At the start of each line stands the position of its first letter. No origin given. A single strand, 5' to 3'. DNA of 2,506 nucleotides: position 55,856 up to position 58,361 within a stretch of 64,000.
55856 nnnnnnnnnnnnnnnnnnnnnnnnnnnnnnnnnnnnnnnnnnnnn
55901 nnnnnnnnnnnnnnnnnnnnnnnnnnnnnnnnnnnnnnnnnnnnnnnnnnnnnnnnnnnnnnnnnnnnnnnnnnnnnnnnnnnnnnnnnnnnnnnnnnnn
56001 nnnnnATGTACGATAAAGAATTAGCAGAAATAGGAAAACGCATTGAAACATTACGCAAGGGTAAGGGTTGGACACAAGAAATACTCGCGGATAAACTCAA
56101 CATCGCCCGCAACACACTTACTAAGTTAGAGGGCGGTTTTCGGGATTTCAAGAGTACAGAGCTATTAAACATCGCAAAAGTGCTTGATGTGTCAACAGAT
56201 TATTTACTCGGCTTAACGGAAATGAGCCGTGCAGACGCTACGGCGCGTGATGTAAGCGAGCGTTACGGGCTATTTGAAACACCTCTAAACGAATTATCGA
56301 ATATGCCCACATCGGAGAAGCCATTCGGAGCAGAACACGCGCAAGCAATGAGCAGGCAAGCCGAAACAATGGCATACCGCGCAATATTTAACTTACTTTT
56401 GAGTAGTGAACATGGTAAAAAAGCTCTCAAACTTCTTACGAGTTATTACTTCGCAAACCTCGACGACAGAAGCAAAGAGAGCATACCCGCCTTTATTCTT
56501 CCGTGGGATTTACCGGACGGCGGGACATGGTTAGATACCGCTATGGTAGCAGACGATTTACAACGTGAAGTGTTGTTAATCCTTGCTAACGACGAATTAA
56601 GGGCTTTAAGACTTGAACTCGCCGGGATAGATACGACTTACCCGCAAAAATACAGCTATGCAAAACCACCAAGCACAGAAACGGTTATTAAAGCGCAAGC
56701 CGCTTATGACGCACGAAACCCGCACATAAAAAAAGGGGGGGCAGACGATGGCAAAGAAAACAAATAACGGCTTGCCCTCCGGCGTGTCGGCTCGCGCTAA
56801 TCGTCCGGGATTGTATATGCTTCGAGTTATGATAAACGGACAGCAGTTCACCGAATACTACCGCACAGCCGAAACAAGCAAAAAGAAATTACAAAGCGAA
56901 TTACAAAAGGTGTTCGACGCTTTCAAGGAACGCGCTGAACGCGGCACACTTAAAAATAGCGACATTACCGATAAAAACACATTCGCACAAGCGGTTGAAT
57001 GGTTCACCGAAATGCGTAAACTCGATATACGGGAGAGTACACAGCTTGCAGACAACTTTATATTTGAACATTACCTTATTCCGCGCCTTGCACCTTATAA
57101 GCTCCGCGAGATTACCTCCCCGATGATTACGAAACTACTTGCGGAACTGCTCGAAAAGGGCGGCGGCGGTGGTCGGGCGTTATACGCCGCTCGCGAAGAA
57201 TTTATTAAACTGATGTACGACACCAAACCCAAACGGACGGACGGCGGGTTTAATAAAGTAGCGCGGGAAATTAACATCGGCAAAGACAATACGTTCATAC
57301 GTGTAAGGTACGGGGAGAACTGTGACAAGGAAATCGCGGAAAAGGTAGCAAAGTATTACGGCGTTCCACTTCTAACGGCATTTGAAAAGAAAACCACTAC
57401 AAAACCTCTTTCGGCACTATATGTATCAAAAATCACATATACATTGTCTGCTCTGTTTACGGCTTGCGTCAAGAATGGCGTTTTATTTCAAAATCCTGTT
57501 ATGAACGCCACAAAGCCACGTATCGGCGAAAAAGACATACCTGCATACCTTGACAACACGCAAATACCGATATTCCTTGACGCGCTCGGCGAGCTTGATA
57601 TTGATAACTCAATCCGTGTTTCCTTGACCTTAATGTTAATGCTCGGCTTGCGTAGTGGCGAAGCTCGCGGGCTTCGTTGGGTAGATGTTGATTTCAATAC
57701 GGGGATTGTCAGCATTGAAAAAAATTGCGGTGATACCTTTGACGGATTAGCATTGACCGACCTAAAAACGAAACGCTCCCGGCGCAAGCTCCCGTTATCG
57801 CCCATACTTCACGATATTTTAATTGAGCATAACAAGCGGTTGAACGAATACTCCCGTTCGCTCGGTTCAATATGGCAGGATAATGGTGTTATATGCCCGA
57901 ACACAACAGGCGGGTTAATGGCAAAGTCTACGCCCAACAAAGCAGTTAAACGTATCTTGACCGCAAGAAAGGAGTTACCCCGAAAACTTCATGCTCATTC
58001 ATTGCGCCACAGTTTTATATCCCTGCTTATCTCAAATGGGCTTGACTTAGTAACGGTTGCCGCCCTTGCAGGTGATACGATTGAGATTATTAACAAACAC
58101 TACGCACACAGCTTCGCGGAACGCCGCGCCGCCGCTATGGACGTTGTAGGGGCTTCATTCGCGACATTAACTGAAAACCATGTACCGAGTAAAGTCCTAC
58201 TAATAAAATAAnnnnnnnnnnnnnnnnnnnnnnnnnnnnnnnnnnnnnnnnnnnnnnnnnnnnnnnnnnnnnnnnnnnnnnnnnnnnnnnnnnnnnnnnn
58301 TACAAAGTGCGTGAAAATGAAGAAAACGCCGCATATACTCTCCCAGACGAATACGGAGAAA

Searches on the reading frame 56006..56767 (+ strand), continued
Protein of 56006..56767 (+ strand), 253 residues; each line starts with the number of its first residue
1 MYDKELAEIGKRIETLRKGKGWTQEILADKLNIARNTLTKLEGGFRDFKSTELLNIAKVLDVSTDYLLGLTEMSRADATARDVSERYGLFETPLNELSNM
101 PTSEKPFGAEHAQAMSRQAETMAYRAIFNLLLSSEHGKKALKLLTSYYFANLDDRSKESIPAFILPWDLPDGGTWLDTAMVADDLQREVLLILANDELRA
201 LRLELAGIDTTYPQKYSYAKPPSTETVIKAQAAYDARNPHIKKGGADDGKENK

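Call 60: search_dna_similar(query=window:56006-56767:+, collection=phages, mode=protein, max_rows=15, max_evalue=0.001)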
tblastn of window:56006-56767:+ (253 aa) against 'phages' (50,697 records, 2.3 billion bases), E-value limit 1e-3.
Records with a match: 140; places in all: 144; records where one place covers at least 80% of the query: 0.
Best place of each record, by identity: <60% 140.
By first word of the organism name: Staphylococcus 33; Streptococcus 20; Listeria 13; Bacteriophage 13; Rhizobium 10; Clostridium 9; Bacillus 8; Paenibacillus 8; Lactobacillus 5; Clostridioides 3; and 13 more.
By host as written in the record: - 24; Listeria monocytogenes 13; Staphylococcus aureus 10; Paenibacillus larvae NRRL 2605 8; Clostridium difficile 4; Clostridium difficile strain CD105HE1 ribotype 076 4; Bacillus cereus 4; Bacillus thuringiensis 3; and 61 more.
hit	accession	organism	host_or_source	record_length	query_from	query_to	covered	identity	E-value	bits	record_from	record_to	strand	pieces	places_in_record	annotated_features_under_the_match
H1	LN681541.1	Clostridium phage phiMMP01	Clostridium difficile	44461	2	143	56%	31.1%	4e-7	56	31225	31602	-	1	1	putative repressor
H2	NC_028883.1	Clostridium phage phiMMP01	Clostridium difficile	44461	2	143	56%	31.1%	4e-7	56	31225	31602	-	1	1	transcriptional regulator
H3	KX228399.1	Clostridium phage CDKM9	Clostridium difficile strain CD105HE1 ...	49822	2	143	56%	31.1%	4e-7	56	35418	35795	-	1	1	XRE family transcriptional regulator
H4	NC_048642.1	Clostridium phage CDKM9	Clostridium difficile strain CD105HE1 ...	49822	2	143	56%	31.1%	4e-7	56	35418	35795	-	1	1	transcriptional regulator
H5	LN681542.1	Clostridium phage phiMMP03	Clostridium difficile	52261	2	143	56%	31.1%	4e-7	56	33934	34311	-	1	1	putative repressor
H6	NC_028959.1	Clostridium phage phiMMP03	Clostridium difficile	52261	2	143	56%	31.1%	4e-7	56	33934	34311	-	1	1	transcriptional regulator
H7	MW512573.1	Clostridioides phage phiCD418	Clostridioides difficile CD522418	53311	2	143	56%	31.1%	4e-7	56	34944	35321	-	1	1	Cro-type transcriptional regulator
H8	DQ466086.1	Clostridioides phage phiC2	-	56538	2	143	56%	31.1%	4e-7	56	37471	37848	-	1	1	putative repressor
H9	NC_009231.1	Clostridioides phage phiC2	-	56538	2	143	56%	31.1%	4e-7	56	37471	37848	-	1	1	transcriptional regulator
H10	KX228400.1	Clostridium phage CDKM15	Clostridium difficile strain CD105HE1 ...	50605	2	143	56%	30.4%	3e-6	54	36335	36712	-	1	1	Cro/C1-type transcriptional regulator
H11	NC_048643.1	Clostridium phage CDKM15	Clostridium difficile strain CD105HE1 ...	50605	2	143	56%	30.4%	3e-6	54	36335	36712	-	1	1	transcriptional regulator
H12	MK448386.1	Streptococcus satellite phage Javan256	Streptococcus himalayensis HTS2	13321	7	169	64%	26.3%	3e-4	48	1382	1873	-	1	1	DNA-binding protein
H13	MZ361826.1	Hydrogenophilus phage vB_LmoS_C996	Hydrogenophilus thermoluteolus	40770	9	148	55%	29.1%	7e-8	59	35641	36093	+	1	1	CI-like repressor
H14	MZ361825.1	Listeria phage vB_LmoS_P9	Listeria monocytogenes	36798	9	148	55%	29.1%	7e-8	59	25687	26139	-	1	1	CI-like repressor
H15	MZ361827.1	Phage vB_LmoS_P7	-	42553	9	148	55%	29.1%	1e-6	55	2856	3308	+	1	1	helix turn helix protein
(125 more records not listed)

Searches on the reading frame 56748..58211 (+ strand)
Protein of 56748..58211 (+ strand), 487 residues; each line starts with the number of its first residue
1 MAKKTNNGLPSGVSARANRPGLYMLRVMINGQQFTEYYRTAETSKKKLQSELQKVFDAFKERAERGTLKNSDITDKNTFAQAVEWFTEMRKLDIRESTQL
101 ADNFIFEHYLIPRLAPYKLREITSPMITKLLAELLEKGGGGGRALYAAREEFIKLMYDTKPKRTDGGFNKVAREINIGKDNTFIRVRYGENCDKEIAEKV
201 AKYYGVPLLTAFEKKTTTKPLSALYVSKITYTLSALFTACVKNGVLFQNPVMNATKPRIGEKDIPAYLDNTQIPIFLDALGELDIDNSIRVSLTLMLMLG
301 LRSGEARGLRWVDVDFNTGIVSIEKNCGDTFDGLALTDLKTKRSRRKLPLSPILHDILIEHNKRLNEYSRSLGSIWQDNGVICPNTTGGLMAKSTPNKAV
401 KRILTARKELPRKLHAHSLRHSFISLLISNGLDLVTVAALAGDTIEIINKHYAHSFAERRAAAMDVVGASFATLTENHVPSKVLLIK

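Call 7: search_protein_families(library=pfam, proteins=[window:56748-58211:+], max_evalue=0.01)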
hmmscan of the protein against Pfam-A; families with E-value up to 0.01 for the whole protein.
window:56748-58211:+ (487 aa): 2 families
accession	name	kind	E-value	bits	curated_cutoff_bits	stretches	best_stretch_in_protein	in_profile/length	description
PF00589.27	Phage_integrase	-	6.1e-18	65.6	27.1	1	268-458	3-171/172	Phage integrase family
PF14659.12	Phage_int_SAM_3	-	9.6e-07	29.4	22.6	1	78-134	1-57/58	Phage integrase, N-terminal SAM-like domain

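Call 8: search_protein_families(library=phrogs, proteins=[window:56748-58211:+], max_evalue=0.001)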
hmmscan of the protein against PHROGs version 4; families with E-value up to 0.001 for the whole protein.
window:56748-58211:+ (487 aa): 4 families
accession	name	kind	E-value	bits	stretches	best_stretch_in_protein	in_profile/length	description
phrog_1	-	integration and excision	3.6e-50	172.9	1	21-472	122-452/611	integrase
phrog_216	-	integration and excision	4.2e-25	89.4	1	227-469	16-238/301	integrase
phrog_7685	-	integration and excision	1.5e-11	45.4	1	323-466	105-234/240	integrase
phrog_34557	-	integration and excision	0.00025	21.8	1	292-463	3-174/183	integrase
